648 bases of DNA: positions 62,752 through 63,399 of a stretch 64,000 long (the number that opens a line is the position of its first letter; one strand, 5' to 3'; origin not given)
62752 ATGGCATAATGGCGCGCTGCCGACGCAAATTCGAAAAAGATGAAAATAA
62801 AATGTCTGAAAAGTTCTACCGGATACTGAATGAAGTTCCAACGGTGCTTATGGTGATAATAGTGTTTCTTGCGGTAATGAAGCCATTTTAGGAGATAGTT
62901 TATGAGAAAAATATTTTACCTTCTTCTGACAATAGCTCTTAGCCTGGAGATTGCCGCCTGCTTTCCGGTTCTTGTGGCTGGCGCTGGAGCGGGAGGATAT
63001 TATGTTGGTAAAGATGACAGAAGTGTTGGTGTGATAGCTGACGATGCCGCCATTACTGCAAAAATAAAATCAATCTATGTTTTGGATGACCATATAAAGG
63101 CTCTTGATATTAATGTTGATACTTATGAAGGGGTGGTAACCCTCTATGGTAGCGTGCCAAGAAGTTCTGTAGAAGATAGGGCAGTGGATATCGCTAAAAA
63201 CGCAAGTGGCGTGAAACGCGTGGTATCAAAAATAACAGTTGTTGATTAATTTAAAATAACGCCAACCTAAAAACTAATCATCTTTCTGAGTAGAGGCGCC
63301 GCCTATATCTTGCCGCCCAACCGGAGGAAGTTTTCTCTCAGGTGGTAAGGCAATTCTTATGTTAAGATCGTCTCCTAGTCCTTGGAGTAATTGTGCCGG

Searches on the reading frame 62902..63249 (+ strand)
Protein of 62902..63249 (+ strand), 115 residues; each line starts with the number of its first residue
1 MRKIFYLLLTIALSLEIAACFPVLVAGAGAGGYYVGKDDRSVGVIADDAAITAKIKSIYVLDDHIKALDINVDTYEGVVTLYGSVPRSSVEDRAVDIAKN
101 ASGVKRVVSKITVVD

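Call 11: find_encoding_contigs(protein=window:62902-63249:+, flank=10000, max_places=6)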
Protein window:62902-63249:+ (115 aa): 5 contigs read that carry it; 4 places shown.
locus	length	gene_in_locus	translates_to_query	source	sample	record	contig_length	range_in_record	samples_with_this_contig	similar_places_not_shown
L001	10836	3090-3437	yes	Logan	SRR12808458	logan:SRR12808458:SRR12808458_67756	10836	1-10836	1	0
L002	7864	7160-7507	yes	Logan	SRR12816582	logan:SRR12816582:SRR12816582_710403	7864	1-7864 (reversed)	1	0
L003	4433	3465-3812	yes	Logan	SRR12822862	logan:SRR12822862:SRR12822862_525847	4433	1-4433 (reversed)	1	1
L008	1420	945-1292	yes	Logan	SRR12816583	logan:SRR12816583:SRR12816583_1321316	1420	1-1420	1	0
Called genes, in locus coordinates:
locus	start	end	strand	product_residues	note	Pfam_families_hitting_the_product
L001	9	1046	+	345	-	PF01208:URO-D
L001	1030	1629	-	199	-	-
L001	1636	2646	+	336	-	PF00762:Ferrochelatase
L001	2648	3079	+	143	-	PF03653:UPF0093, PF05425:CopD (faint)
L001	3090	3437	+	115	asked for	PF04972:BON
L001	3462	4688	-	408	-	-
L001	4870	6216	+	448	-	PF07498:Rho_N, PF07497:Rho_RNA_bind, PF00006:ATP-synt_ab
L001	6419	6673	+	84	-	-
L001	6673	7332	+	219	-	-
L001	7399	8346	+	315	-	PF00056:Ldh_1_N, PF02866:Ldh_1_C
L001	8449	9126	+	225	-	-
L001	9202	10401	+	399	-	PF08442:ATP-grasp_2, PF13549:ATP-grasp_5, PF24948:Citrate_synth_N, PF00549:Ligase_CoA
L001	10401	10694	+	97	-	-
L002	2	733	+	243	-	?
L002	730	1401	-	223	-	PF00929:RNase_T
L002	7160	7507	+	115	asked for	PF04972:BON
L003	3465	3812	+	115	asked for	PF04972:BON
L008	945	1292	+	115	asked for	PF04972:BON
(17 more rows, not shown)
